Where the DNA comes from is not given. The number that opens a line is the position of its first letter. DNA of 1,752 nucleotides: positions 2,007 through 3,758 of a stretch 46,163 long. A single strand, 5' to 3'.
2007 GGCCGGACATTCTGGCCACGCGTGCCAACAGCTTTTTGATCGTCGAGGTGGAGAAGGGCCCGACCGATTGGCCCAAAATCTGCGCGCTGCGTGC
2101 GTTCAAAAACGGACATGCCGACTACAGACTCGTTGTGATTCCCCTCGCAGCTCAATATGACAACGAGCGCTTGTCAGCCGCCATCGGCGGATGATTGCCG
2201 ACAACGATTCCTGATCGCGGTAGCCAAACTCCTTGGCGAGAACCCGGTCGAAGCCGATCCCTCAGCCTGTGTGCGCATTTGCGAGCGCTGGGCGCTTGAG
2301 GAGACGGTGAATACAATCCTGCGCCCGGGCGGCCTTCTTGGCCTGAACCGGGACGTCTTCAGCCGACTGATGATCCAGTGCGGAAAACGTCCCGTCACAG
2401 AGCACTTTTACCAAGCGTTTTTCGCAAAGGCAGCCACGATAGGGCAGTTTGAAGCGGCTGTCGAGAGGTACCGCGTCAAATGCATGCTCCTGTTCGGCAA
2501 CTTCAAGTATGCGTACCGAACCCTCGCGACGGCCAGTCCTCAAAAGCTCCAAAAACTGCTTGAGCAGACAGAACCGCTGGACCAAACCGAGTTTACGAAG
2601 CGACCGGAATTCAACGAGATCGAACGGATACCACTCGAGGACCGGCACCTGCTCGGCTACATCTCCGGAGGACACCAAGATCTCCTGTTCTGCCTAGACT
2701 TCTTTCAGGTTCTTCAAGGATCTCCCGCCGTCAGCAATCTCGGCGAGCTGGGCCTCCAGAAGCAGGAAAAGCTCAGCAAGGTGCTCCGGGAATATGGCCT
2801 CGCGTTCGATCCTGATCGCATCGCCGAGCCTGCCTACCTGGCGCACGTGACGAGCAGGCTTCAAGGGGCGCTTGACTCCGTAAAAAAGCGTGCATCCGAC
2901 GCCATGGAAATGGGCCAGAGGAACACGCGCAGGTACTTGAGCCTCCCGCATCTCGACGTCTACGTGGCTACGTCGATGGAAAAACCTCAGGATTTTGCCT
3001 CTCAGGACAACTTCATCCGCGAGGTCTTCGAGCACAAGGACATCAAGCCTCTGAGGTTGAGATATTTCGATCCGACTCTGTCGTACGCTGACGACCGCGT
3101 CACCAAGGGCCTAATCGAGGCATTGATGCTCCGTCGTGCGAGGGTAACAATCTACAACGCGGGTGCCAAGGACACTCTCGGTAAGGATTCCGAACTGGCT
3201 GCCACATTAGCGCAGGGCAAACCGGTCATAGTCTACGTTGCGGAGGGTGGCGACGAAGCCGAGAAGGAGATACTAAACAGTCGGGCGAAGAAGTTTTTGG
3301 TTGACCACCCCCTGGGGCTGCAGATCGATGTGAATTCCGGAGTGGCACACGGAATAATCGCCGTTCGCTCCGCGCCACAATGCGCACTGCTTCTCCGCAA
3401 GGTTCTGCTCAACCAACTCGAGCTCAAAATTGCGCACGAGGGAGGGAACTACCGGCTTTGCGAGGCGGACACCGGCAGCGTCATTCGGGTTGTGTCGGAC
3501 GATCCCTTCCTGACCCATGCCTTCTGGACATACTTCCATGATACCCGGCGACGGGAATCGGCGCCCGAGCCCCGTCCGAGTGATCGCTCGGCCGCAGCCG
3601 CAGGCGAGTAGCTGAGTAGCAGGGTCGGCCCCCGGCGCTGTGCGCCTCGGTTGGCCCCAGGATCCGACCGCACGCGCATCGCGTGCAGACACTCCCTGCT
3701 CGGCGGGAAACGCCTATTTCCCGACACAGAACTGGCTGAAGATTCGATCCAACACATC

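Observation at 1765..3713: Low-GC two-gene cassette (PD-(D/E)xK-like protein + NDT/TIR-like domain protein) inserted between ubiX and mnmE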

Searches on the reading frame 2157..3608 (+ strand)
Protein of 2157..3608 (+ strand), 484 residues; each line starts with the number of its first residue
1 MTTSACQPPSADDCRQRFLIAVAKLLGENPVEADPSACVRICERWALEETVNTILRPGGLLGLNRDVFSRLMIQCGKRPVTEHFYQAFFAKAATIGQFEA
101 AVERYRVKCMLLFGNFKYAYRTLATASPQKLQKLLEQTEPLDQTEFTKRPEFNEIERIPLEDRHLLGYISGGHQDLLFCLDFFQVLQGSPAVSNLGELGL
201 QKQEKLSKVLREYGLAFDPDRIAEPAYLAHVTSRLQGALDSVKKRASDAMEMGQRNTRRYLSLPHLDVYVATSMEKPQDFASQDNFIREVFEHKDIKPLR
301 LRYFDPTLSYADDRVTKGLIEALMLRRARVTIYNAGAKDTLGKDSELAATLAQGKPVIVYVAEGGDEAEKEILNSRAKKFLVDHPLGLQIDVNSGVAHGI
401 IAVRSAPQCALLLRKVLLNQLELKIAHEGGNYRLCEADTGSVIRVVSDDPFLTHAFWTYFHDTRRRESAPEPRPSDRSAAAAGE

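Call 4: search_protein_families(library=pfam, proteins=[window:2157-3608:+], max_evalue=1)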
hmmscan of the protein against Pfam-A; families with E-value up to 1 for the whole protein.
window:2157-3608:+ (484 aa): 0 families

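Call 5: search_protein_families(library=padloc, proteins=[window:2157-3608:+], max_evalue=1)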
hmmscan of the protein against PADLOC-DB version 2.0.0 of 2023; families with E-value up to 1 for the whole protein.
window:2157-3608:+ (484 aa): 0 families

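Call 6: search_protein_families(library=ncbifam, proteins=[window:2157-3608:+], max_evalue=1)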
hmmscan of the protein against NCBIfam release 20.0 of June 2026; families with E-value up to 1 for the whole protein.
window:2157-3608:+ (484 aa): 0 families

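Call 7: find_homologous_proteins(query=window:2157-3608:+)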
Query window:2157-3608:+ (484 aa): 1685 proteins with E <= 0.001 among 8000 candidates; the best 120 are listed.
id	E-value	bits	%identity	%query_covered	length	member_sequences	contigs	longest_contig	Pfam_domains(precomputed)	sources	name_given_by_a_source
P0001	0.0e+0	1095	100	100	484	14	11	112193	-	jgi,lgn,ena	-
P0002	3.9e-244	829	78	100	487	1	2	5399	-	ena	-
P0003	4.6e-219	746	69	100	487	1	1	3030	-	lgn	-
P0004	2.8e-156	539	57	94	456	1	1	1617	-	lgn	-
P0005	2.1e-150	520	55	94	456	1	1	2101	-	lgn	-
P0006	2.7e-149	516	54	93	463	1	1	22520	-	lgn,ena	-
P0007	9.4e-149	514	53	92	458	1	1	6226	-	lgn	-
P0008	1.1e-148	514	54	93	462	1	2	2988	-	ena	-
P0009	2.2e-148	513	53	93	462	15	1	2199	-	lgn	-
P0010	2.8e-147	510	54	93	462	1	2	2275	-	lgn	-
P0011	1.4e-146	507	54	93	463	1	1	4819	-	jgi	jgi:hypothetical protein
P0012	5.5e-142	492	52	94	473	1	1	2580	-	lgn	-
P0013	1.3e-141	491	52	94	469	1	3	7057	-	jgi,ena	-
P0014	1.6e-141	491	53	93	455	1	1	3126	-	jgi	jgi:hypothetical protein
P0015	1.8e-141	490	52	93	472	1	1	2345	-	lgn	-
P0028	3.6e-136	473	50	95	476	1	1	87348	-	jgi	jgi:hypothetical protein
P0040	9.9e-134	465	50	92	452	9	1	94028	-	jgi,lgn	jgi:hypothetical protein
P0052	5.8e-132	459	50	95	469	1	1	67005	-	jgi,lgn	jgi:hypothetical protein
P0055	2.7e-131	457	49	93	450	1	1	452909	-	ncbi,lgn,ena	-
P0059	1.3e-129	451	49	92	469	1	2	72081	-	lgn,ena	-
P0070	2.2e-126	441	49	94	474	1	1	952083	-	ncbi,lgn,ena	-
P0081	2.4e-124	434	49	94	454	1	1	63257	-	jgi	jgi:hypothetical protein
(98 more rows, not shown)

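Call 8: search_solved_structures(query=window:2157-3608:+, max_evalue=10)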
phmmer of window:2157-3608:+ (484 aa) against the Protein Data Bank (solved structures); distinct sequences matched with E-value up to 10: 1.
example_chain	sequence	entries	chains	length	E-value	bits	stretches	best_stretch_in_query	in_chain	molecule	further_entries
2mr6_A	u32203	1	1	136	1.1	11.4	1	333-378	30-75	De novo designed Protein OR462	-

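Call 9: find_encoding_contigs(protein=P0001, flank=10000, max_places=6)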
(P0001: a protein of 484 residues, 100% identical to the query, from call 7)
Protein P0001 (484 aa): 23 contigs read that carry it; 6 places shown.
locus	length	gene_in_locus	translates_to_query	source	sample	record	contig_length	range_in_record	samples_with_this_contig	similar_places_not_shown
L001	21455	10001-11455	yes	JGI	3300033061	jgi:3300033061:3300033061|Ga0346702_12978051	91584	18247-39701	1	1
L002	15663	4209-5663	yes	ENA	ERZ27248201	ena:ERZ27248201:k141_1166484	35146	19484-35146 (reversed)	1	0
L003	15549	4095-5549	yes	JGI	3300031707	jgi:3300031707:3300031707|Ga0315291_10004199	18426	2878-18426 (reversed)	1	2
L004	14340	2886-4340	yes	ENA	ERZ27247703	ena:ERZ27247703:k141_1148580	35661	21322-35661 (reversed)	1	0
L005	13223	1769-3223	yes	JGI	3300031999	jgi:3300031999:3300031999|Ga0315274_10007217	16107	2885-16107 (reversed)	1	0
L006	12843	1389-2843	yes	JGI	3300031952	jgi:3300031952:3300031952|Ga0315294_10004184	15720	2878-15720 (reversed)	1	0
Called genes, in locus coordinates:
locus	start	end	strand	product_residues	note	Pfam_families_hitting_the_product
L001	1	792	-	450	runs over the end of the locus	PF07690:MFS_1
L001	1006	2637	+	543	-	PF01266:DAO, PF16901:DAO_C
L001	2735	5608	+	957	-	PF13620:CarboxypepD_reg, PF25183:OMP_b-brl_4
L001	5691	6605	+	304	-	PF03009:GDPD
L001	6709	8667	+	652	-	PF00920:ILVD_EDD_N, PF24877:ILV_EDD_C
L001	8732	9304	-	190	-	PF02441:Flavoprotein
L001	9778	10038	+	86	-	-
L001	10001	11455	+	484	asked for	-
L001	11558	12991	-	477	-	PF10396:TrmE_N, PF12631:MnmE_helical, PF01926:MMR_HSR1, PF02421:FeoB_N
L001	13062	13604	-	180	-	PF01424:R3H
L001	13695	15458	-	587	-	PF14849:YidC_periplas, PF02096:60KD_IMP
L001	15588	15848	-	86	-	PF01809:YidD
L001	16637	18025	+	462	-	PF11638:DnaA_N, PF00308:Bac_DnaA, PF03969:AFG1_ATPase (faint), PF01695:IstB_IS21, PF08299:Bac_DnaA_C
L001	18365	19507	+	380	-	PF00712:DNA_pol3_beta, PF02767:DNA_pol3_beta_2, PF02768:DNA_pol3_beta_3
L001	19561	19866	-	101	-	-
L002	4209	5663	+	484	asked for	-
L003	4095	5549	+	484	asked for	-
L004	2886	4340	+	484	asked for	-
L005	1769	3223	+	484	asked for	-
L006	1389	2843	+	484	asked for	-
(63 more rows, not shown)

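Call 10: find_encoding_contigs(protein=P0070, flank=8000, max_places=3)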
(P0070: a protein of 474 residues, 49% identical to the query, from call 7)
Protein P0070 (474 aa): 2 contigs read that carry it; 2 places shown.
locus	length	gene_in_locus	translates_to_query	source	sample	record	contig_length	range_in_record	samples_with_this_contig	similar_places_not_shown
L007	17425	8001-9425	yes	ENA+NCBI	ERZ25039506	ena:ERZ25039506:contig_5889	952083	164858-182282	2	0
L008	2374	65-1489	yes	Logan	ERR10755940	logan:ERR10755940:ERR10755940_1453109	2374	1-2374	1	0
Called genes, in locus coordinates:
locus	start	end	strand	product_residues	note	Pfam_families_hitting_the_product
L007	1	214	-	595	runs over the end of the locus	PF14849:YidC_periplas, PF02096:60KD_IMP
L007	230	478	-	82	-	PF01809:YidD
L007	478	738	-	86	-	PF00825:Ribonuclease_P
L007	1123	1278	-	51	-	PF00468:Ribosomal_L34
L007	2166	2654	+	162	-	-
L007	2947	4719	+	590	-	PF24681:Kelch_KLHDC2_KLHL20_DRC7, PF13415:Beta-prop_FBX42 (weak), PF01344:Kelch_1 (faint), PF07646:Kelch_2 (faint)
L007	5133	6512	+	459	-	PF11638:DnaA_N, PF00308:Bac_DnaA, PF01695:IstB_IS21 (weak), PF13401:AAA_22 (faint), PF00004:AAA (weak), PF22688:Hda_lid (faint), PF08299:Bac_DnaA_C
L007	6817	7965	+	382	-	PF00712:DNA_pol3_beta, PF02767:DNA_pol3_beta_2, PF02768:DNA_pol3_beta_3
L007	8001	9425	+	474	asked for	-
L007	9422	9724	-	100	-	PF18743:AHJR-like (weak)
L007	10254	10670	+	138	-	PF01741:MscL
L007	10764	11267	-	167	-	PF05163:DinB, PF12867:DinB_2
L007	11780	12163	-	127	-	-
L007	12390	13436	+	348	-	PF06068:TIP49 (faint), PF05496:RuvB_N, PF13191:AAA_16 (faint), PF20720:nSTAND3 (weak), PF00004:AAA, PF07728:AAA_5 (faint), PF17864:AAA_lid_4, PF05491:WHD_RuvB, +1 more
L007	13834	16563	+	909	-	PF19313:DUF5916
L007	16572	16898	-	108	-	PF13620:CarboxypepD_reg, PF13715:CarbopepD_reg_2 (weak)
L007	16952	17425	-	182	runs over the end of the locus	-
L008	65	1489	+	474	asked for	-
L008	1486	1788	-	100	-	PF18743:AHJR-like (weak)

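Call 11: find_encoding_contigs(protein=P0055, flank=8000, max_places=3)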
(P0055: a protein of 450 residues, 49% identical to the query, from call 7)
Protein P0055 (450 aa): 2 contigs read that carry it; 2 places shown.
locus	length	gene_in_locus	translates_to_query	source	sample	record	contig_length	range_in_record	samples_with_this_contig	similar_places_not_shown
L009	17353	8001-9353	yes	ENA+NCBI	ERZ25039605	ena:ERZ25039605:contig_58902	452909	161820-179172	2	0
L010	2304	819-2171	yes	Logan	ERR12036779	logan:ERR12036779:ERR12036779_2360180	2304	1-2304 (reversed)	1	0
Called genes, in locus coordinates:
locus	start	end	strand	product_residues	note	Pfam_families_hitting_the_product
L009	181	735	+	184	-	PF00293:NUDIX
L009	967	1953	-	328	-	-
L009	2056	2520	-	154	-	PF01928:CYTH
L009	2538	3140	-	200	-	-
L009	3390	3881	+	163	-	-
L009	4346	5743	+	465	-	PF11638:DnaA_N, PF00308:Bac_DnaA, PF01695:IstB_IS21, PF00004:AAA (weak), PF08299:Bac_DnaA_C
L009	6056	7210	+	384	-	PF00712:DNA_pol3_beta, PF02767:DNA_pol3_beta_2, PF02768:DNA_pol3_beta_3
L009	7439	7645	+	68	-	-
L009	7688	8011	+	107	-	PF18743:AHJR-like (weak)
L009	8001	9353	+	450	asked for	-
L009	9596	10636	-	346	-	PF01965:DJ-1_PfpI, PF00165:HTH_AraC (weak), PF12833:HTH_18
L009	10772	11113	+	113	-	-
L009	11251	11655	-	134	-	PF00072:Response_reg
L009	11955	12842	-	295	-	PF02567:PhzC-PhzF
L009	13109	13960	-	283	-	-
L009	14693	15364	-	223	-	-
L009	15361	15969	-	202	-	PF08706:D5_N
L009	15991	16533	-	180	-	PF00772:DnaB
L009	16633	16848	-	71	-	PF12728:HTH_17 (weak)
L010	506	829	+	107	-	PF18743:AHJR-like (weak)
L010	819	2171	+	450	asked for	-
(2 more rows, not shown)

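Call 16: find_related_loci(query=A1, collection=genome_contigs, flank=8000)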
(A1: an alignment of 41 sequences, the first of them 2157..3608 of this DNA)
Query A1 (484 aa) in genome_contigs; peptide patterns used: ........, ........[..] (x = any residue, [..] = any of these).
331 stretches matched a pattern; 278 encode a relative of the query (tblastn E <= 1e-3); the best 80 are kept; 80 distinct loci.
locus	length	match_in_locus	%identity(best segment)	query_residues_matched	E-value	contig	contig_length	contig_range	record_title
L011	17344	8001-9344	51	3-461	2e-144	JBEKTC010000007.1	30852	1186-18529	MAG: Candidatus Korobacteraceae bacterium isolate SPRUCE 549 SPRUCE_549_7, whole genome shotgun sequence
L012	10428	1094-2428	50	15-461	2e-142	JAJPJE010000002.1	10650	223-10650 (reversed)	MAG: Terriglobia bacterium isolate Centralia_MAG_427 k107_12963079, whole genome shotgun sequence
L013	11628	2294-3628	50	15-461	2e-142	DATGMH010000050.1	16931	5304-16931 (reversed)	MAG TPA_asm: Bryobacteraceae bacterium isolate SMAG_U9907 k141_532082, whole genome shotgun sequence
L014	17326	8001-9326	49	13-461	4e-139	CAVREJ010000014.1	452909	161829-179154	MAG: uncultured Acidobacteriaceae bacterium isolate MFD10071.bin.1.76 genome assembly, contig: contig_58902, whole genom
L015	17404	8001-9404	49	9-464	7e-133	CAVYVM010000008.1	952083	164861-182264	MAG: uncultured Acidobacteriaceae bacterium isolate MFD03346.bin.1.74 genome assembly, contig: contig_5889, whole genome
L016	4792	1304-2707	47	10-463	2e-132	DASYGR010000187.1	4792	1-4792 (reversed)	MAG TPA_asm: Terriglobales bacterium isolate SMAG_U4219 k141_950954, whole genome shotgun sequence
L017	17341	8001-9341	48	1-460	4e-128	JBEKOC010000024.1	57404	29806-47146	MAG: Terracidiphilus sp. isolate SPRUCE 431 SPRUCE_431_24, whole genome shotgun sequence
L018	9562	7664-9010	49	9-461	9e-132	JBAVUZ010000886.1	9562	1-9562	MAG: Candidatus Angelobacter sp. isolate MFD02947_ilm_asm_bin15 k127_59928, whole genome shotgun sequence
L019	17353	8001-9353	34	50-464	8e-65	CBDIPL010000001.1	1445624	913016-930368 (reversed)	MAG: Sediminibacterium sp. isolate CRY1-m2-bin07 genome assembly, contig: CRY1-CANU-11, whole genome shotgun sequence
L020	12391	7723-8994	34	47-460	4e-62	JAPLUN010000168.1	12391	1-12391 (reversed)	MAG: Verrucomicrobia bacterium isolate LacPavin_0920_WC90_MAG_59_8 LacPavin_0920_WC90_scaffold_144505, whole genome shot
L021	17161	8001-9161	32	91-460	6e-59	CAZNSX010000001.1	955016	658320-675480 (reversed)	MAG TPA_asm: uncultured bacterium isolate SRP323688_co1_195 genome assembly, contig: NODE_2_length_955016_cov_17.046588,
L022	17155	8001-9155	34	94-460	2e-56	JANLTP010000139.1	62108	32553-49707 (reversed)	MAG: Burkholderiales bacterium isolate OTE_25_metabat_157_sub OTE_25_k141_3394661, whole genome shotgun sequence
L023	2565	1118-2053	38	64-361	7e-57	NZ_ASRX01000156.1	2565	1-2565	Chondromyces apiculatus DSM 436 contig156, whole genome shotgun sequence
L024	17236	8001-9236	31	68-460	1e-55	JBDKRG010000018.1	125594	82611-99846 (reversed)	MAG: Candidatus Sumerlaeia bacterium isolate 5_bin.191 c_000000573902, whole genome shotgun sequence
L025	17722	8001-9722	36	15-461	3e-54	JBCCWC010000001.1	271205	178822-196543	MAG: Myxococcota bacterium isolate P01_E01_bin.52 k141_1257575_length_271205_cov_18.9985, whole genome shotgun sequence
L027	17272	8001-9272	28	62-460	5e-52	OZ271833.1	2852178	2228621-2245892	MAG: Gammaproteobacteria bacterium isolate 2a44d175-53db-4dc9-9779-4eb4755af345 genome assembly, chromosome: 1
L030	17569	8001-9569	35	66-460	4e-51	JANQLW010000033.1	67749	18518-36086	MAG: Bacteroidales bacterium isolate PL25a_bin.72 k99_576670, whole genome shotgun sequence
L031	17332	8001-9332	29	25-468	3e-51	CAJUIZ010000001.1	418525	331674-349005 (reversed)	MAG TPA_asm: uncultured Christensenellaceae bacterium isolate MGBC153675 genome assembly, contig: MGBC153675.1, whole ge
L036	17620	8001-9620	36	51-464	3e-50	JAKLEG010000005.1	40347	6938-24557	MAG: Myxococcota bacterium isolate RA.bin128 RA.bin128_5, whole genome shotgun sequence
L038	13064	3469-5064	35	66-471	1e-49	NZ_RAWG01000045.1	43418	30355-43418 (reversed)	Corallococcus sicarius strain CA040B NODE_45_43418_cov_78.8758, whole genome shotgun sequence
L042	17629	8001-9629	38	66-483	9e-49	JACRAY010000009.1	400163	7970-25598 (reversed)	MAG: Burkholderiales bacterium isolate NC_groundwater_1606_Pr3_B-0.1um_68_97 SR-2_scaffold_141_1249262, whole genome sho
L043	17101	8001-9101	32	97-461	9e-49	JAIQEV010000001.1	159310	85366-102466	MAG: Terriglobia bacterium isolate SRVP_26 SR-VP_26_10_2019_2_100cm_scaffold_23, whole genome shotgun sequence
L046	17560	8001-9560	36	66-460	2e-48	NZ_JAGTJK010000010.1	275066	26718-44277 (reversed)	Polyangium jinanense strain SDU13 Scaffold10, whole genome shotgun sequence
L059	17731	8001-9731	33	15-467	3e-47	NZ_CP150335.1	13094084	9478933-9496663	Sorangium sp. So ce375 chromosome, complete genome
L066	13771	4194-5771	35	66-464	3e-46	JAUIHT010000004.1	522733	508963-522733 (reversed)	MAG: Verrucomicrobiia bacterium isolate Co_bin.226 NODE_111_length_522733_cov_1.972721, whole genome shotgun sequence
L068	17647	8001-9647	32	66-483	3e-46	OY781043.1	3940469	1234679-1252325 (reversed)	MAG: Bacteroidales bacterium isolate 41a8a640-8181-446c-a524-684717726101 genome assembly, chromosome: 1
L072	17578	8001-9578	32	66-460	8e-46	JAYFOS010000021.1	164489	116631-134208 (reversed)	MAG: Rikenellaceae bacterium isolate 7L_34 c_7L_000000151804, whole genome shotgun sequence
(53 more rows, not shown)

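Call 23: predict_structure(alignment_id=A1)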
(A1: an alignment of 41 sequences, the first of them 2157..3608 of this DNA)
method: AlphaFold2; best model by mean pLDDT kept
length: 484 residues; sequences in the alignment: 41
mean_pLDDT: 87.6   pTM: 0.84
mean pLDDT of the five models: 87.6, 87.5, 87.3, 86.8, 85.6
residues with pLDDT >= 90: 304; 70-90: 127; 50-70: 35; < 50: 18
segments of 3 or more residues with pLDDT < 50: 1-3, 469-474, 476-484
pLDDT, mean of each block of 10 residues (from residue 1): 60 93 92 88 94 93 97 95 97 97 95 87 95 94 93 94 78 83 85 67 87 87 88 94 93 97 95 88 96 97 96 92 95 88 85 93 93 91 77 79 97 97 92 93 87 71 54 45 40
secondary structure, 60 per line:
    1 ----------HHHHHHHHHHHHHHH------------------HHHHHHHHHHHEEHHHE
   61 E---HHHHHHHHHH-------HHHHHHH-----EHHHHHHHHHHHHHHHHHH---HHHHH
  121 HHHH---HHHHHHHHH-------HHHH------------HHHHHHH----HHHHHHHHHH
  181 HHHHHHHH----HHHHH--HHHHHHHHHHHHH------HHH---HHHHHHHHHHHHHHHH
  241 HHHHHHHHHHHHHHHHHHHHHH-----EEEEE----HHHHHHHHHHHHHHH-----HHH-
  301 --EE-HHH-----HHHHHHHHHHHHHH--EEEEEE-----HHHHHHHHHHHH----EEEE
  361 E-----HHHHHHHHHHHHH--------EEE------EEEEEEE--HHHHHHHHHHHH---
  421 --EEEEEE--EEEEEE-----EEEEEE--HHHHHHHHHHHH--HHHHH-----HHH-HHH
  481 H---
elements in order: H11-25 H44-54 H65-74 H82-88 H95-112 H116-124 H128-136 H144-147 H160-166 H171-188 H193-197 H200-212 H225-262 E268-272 H277-291 H314-327 E330-335 H341-352 E357-361 H367-379 E388-390 E397-403 H406-417 E423-428 E431-436 E442-447 H450-461 H464-468 H478-481
